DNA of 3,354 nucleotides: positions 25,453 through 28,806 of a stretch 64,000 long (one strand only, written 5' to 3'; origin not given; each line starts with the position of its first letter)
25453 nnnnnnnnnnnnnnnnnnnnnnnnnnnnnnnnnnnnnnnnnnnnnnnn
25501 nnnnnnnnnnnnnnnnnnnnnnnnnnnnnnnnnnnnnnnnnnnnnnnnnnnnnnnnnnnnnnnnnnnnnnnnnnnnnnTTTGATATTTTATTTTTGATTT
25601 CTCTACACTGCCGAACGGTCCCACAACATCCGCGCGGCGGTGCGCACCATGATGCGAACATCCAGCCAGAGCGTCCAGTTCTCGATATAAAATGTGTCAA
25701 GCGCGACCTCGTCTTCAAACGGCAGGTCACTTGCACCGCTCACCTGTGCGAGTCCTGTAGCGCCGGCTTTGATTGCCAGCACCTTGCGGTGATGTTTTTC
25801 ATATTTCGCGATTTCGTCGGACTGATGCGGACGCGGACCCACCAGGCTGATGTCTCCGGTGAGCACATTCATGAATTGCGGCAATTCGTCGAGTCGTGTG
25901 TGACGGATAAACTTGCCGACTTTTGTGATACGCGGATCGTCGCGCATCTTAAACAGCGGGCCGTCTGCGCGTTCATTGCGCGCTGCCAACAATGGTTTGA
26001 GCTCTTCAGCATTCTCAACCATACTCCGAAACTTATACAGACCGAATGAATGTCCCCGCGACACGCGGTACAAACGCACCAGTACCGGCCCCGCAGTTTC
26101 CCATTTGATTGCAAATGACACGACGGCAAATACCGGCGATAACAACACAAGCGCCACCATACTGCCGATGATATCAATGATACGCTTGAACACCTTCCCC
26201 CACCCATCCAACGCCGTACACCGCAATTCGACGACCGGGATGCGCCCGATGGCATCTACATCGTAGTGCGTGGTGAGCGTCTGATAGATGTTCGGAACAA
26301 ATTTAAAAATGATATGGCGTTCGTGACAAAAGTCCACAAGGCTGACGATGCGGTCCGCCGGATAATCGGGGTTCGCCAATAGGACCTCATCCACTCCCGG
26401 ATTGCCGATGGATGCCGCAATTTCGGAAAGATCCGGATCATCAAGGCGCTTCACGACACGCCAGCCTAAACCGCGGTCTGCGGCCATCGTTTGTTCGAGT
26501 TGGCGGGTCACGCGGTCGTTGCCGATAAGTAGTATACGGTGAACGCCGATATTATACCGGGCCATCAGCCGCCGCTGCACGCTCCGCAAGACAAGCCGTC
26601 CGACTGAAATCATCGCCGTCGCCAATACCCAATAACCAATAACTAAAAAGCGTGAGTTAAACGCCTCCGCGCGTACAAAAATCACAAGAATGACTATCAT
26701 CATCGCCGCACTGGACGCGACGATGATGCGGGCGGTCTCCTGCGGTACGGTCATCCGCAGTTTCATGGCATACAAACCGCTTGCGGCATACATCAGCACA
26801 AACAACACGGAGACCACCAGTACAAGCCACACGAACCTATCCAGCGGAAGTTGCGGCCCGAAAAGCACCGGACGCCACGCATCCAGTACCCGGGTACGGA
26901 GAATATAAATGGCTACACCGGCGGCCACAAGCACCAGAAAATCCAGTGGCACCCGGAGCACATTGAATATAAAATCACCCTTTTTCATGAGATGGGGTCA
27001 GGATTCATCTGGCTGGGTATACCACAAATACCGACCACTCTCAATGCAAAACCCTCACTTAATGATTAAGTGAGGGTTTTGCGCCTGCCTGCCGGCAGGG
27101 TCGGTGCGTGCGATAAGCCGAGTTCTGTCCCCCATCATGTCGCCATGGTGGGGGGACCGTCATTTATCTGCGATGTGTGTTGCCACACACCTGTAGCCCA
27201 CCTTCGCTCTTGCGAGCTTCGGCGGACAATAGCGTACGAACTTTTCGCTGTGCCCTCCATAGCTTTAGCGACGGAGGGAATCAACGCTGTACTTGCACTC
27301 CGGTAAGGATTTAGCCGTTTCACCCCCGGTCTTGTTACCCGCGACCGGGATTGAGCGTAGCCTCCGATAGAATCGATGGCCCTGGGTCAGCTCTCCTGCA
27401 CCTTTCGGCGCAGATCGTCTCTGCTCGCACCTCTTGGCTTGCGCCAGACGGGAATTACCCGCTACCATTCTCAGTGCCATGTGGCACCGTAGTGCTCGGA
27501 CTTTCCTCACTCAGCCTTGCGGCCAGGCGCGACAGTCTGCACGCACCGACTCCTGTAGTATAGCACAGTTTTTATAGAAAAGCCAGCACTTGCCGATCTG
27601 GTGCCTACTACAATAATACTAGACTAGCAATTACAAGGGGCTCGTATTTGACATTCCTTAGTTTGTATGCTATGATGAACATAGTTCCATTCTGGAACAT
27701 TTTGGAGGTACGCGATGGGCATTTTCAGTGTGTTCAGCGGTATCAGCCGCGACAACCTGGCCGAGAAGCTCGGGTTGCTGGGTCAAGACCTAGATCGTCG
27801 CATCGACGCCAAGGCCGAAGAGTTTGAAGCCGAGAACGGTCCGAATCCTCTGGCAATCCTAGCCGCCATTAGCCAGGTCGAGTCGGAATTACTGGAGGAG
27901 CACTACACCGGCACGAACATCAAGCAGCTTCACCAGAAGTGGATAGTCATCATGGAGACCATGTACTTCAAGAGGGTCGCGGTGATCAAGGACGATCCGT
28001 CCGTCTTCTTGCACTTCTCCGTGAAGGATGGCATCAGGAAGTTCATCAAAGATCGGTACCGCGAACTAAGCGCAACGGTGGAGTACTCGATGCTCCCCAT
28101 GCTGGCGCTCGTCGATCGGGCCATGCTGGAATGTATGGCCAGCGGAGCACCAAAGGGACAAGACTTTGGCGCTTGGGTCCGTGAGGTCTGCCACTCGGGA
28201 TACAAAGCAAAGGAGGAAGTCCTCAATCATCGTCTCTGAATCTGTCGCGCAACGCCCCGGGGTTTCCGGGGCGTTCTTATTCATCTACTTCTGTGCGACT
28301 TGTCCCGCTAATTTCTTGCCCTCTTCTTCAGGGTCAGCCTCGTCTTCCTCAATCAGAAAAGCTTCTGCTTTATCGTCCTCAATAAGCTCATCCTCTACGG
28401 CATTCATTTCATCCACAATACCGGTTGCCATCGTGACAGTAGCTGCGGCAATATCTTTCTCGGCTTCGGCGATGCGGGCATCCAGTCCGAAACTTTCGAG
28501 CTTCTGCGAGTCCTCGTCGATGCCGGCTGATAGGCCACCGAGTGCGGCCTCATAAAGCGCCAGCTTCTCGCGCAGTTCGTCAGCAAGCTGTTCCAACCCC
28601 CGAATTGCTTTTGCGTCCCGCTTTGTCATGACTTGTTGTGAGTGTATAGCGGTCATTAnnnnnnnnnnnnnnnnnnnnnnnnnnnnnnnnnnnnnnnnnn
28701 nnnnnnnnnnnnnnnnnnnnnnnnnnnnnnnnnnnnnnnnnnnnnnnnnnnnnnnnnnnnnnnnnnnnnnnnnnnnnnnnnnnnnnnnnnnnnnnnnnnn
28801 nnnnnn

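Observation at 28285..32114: Four-gene operon of charged coiled-coil proteins of unknown function, including an 821-aa protein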

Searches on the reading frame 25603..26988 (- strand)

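Call 3: search_protein_families(library=pfam, proteins=[window:25603-26988:-], max_evalue=0.1)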
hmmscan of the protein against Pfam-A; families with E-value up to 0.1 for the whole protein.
window:25603-26988:- (461 aa): 2 families
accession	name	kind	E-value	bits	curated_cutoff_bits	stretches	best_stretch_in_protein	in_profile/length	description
PF02397.22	Bac_transf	-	3.2e-58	196.7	27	1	268-455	1-178/179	Bacterial sugar transferase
PF13727.12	CoA_binding_3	-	2e-07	31.6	25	1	69-186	2-114/175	CoA-binding domain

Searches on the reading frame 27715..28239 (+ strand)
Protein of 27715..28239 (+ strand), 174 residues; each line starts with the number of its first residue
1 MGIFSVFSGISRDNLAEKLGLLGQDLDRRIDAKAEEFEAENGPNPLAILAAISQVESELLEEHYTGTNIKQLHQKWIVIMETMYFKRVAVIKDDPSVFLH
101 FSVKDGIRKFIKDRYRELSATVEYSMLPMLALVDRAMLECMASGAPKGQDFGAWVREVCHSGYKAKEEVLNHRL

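Call 3: search_protein_families(library=pfam, proteins=[window:27715-28239:+], max_evalue=0.1)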
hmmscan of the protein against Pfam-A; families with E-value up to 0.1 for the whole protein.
window:27715-28239:+ (174 aa): 1 family
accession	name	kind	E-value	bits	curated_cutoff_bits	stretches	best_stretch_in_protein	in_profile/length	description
PF11337.13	DUF3139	-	0.051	14.6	27.3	1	51-97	35-79/83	Protein of unknown function (DUF3139)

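Call 4: search_protein_families(library=ncbifam, proteins=[window:27715-28239:+], max_evalue=0.1)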
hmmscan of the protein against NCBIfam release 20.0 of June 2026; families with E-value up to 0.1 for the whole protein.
window:27715-28239:+ (174 aa): 0 families

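Call 5: search_protein_families(library=phrogs, proteins=[window:27715-28239:+], max_evalue=0.1)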
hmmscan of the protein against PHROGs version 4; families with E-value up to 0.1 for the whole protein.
window:27715-28239:+ (174 aa): 2 families
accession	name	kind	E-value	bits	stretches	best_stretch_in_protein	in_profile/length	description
phrog_1452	-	moron, auxiliary metabolic gene and host takeover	0.049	15.3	0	92-121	56-85/101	Gp5.5-like host HNS inhibition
phrog_17900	-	unknown function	0.077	14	0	90-126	53-89/170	-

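Call 53: search_protein_families(library=padloc, proteins=[window:27715-28239:+], max_evalue=0.05)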
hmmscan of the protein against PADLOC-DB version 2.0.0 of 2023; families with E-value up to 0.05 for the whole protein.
window:27715-28239:+ (174 aa): 1 family
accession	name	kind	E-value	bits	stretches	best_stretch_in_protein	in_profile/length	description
PDLC03980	PD-Lambda-2_A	-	0.037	12.7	0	132-172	5-46/92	-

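Call 56: find_homologous_proteins(query=window:27715-28239:+, max_evalue=0.01)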
Query window:27715-28239:+ (174 aa): 1 proteins with E <= 0.01 among 108 candidates.
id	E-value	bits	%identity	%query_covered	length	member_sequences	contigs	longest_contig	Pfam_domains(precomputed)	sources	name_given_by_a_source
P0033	1.6e-108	378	99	100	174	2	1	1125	-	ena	-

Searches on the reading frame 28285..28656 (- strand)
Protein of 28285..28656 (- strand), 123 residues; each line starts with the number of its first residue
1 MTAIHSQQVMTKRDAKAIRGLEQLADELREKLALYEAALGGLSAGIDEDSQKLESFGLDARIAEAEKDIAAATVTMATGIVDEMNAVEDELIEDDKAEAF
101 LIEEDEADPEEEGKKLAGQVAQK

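Call 3: search_protein_families(library=pfam, proteins=[window:28285-28656:-], max_evalue=0.1)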
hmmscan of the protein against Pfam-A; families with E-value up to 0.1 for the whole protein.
window:28285-28656:- (123 aa): 1 family
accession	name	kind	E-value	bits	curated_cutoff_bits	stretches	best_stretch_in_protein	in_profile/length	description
PF09016.15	Pas_Saposin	-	0.095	13.3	27.5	0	22-49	29-56/73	Pas factor saposin fold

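Call 4: search_protein_families(library=ncbifam, proteins=[window:28285-28656:-], max_evalue=0.1)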
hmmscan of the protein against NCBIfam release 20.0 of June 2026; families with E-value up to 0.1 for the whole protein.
window:28285-28656:- (123 aa): 0 families

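Call 5: search_protein_families(library=phrogs, proteins=[window:28285-28656:-], max_evalue=0.1)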
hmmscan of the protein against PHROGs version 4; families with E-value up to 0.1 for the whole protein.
window:28285-28656:- (123 aa): 0 families

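Call 53: search_protein_families(library=padloc, proteins=[window:28285-28656:-], max_evalue=0.05)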
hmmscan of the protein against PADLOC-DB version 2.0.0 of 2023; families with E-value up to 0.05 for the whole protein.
window:28285-28656:- (123 aa): 0 families

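Call 82: search_solved_structures(query=A7, max_evalue=1)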
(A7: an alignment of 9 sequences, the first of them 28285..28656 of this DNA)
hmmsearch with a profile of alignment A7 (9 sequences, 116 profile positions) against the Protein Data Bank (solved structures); distinct sequences matched with E-value up to 1: 5.
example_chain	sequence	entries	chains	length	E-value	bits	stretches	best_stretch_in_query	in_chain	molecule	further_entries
9tlv_A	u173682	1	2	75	0.16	15.5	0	47-68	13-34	Sc-apCC-2-MCL-1-3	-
2nwi_A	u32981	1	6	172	0.21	15.2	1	57-102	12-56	Hypothetical protein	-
9tll_A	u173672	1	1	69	0.29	14.8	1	24-65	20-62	Sc-apCC-2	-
9gf3_M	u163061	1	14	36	0.37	14.4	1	53-85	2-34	CC-Hept-hen2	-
6u42_5R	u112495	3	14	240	0.56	13.8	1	12-65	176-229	FAP106 | Flagellar associated protein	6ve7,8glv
